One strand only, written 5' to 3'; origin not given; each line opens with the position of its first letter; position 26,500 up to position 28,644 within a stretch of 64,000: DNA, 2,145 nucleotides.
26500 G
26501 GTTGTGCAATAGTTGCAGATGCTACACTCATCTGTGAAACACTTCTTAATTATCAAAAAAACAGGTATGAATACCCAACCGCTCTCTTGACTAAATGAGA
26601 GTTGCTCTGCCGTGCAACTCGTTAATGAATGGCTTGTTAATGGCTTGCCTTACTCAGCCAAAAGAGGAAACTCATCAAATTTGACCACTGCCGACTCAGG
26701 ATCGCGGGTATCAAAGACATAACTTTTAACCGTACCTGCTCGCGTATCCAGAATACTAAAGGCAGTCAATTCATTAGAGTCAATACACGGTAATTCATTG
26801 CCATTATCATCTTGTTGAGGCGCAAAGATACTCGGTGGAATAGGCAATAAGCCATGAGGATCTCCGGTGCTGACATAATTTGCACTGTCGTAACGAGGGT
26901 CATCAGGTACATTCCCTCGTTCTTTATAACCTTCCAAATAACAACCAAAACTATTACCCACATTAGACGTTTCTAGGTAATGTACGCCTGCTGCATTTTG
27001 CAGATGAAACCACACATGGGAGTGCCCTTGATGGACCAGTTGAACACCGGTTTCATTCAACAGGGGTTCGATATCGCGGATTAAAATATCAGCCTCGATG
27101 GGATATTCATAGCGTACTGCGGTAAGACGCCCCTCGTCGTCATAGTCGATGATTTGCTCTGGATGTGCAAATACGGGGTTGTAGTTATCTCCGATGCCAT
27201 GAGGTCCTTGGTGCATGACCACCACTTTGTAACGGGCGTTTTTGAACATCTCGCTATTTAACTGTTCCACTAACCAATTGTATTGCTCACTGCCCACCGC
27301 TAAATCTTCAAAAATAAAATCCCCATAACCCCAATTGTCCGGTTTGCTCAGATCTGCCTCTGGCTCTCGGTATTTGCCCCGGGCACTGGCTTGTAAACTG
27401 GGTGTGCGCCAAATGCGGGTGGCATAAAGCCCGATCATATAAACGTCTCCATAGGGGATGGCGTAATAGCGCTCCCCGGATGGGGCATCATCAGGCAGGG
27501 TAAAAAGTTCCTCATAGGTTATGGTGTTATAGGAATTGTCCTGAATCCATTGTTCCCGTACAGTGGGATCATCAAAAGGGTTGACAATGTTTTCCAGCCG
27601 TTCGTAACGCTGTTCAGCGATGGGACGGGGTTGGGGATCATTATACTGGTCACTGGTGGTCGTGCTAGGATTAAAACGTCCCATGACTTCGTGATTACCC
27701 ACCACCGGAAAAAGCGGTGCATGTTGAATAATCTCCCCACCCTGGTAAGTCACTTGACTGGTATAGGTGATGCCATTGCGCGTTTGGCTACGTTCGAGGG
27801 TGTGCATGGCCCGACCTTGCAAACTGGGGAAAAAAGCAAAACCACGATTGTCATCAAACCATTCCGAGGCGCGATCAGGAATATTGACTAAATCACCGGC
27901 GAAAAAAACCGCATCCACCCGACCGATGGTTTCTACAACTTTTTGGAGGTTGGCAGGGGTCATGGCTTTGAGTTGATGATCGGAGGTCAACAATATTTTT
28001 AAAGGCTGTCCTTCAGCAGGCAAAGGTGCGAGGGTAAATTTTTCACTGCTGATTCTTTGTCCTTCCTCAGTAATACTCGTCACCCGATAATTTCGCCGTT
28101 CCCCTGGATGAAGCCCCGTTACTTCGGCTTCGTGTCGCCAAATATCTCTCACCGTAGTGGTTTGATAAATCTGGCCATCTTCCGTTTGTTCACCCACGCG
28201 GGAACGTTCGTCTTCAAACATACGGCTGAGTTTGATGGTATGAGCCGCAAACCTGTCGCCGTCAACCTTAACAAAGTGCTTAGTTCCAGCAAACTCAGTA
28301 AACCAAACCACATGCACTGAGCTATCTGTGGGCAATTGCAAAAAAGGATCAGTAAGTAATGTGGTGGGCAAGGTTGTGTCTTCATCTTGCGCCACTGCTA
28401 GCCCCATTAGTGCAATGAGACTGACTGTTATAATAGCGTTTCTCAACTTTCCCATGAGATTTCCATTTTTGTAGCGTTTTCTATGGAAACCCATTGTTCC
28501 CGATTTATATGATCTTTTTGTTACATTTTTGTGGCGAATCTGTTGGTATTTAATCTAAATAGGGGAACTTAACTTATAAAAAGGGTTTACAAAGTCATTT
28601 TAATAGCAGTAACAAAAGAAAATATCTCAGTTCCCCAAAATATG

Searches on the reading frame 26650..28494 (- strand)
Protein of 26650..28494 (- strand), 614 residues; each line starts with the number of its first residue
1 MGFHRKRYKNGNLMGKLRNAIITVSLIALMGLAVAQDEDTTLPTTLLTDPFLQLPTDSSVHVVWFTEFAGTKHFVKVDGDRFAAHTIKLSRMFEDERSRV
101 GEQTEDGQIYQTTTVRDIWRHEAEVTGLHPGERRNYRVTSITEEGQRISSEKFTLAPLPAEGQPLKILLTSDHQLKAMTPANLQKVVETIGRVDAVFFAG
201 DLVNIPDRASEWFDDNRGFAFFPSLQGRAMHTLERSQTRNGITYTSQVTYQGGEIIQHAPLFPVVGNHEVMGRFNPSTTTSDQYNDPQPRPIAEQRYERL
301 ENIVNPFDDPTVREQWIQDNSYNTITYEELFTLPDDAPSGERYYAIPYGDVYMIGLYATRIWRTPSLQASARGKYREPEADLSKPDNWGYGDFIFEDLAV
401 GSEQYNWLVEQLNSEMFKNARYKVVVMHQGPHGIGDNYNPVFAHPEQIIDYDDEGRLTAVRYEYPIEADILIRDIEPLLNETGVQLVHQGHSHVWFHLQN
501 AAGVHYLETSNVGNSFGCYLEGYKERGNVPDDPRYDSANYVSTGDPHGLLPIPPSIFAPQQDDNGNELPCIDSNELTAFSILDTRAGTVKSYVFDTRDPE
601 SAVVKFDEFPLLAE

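Call 25: search_protein_families(library=pfam, proteins=[window:26650-28494:-], max_evalue=0.00001)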
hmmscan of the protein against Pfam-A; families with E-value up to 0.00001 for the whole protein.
window:26650-28494:- (614 aa): 1 family
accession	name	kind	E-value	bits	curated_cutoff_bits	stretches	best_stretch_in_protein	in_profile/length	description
PF00149.33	Metallophos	-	1.3e-07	32.7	21.5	1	165-494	1-190/191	Calcineurin-like phosphoesterase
